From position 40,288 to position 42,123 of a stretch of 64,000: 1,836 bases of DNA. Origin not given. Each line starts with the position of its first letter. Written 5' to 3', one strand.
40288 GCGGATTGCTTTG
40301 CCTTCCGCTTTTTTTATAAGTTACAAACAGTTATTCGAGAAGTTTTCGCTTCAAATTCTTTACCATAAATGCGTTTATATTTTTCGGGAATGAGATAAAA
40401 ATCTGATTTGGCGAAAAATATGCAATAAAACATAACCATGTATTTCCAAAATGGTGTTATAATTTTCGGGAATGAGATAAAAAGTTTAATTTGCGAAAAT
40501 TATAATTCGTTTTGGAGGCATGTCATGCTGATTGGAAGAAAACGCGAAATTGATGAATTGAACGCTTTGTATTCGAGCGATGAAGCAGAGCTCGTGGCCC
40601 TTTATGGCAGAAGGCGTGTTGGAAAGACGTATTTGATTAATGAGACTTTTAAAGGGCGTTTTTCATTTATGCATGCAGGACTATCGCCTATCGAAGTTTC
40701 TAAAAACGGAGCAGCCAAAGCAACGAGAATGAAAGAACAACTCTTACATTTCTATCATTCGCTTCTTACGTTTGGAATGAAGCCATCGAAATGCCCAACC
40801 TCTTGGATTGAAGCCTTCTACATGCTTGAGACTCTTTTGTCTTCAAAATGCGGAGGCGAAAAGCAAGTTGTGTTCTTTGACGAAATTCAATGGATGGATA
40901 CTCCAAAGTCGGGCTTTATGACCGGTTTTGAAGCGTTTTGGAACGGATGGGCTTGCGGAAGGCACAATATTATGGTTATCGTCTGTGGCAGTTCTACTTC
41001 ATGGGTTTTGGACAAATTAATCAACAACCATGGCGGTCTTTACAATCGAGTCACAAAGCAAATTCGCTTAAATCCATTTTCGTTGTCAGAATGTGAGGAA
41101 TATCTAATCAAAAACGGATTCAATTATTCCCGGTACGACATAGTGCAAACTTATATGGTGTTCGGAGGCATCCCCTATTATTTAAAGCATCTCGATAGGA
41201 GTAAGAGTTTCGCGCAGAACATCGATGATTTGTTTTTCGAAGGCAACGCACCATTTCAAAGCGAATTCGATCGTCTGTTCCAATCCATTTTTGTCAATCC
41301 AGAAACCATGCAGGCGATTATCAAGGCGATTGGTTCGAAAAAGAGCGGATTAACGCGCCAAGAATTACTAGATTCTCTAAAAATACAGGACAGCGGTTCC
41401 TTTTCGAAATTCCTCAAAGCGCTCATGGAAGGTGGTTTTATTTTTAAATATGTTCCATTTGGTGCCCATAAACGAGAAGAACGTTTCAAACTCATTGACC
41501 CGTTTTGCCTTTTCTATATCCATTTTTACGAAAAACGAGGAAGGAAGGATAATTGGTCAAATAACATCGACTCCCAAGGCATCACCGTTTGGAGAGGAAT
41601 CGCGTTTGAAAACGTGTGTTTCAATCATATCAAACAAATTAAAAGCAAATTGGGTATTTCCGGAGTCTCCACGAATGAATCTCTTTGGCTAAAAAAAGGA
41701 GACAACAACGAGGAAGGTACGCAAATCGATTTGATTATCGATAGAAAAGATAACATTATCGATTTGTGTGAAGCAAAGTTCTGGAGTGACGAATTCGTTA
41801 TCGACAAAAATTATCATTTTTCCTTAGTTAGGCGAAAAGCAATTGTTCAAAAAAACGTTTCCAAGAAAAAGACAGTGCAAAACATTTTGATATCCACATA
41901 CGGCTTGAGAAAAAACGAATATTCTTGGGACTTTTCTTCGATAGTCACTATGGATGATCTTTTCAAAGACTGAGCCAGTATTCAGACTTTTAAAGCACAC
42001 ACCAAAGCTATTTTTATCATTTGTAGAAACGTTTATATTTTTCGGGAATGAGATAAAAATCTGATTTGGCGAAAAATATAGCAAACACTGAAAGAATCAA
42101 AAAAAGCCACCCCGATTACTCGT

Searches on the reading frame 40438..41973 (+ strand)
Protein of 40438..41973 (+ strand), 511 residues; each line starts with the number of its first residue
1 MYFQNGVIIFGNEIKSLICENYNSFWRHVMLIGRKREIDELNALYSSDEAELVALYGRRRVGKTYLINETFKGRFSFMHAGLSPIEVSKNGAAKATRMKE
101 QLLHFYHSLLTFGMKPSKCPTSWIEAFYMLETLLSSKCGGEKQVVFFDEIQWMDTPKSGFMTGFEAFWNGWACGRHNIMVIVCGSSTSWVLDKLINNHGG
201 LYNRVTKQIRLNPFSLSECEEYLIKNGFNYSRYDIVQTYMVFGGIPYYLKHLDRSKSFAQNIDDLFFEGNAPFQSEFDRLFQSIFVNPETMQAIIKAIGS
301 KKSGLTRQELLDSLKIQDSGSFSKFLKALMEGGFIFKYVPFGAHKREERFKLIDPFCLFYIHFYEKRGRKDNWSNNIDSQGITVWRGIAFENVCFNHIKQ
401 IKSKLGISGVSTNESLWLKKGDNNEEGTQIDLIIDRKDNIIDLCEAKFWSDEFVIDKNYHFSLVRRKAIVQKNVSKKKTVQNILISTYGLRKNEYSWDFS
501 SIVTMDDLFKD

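Call 42: search_protein_families(library=pfam, proteins=[window:40438-41973:+], max_evalue=0.00001)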
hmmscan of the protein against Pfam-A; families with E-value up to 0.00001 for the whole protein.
window:40438-41973:+ (511 aa): 2 families
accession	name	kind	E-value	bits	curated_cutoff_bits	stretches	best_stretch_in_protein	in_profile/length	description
PF01637.24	ATPase_2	-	1.6e-13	51.5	33.2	1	33-252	3-225/225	ATPase domain predominantly from Archaea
PF13173.12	AAA_14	-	3e-08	34.2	27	1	51-218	3-127/129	AAA domain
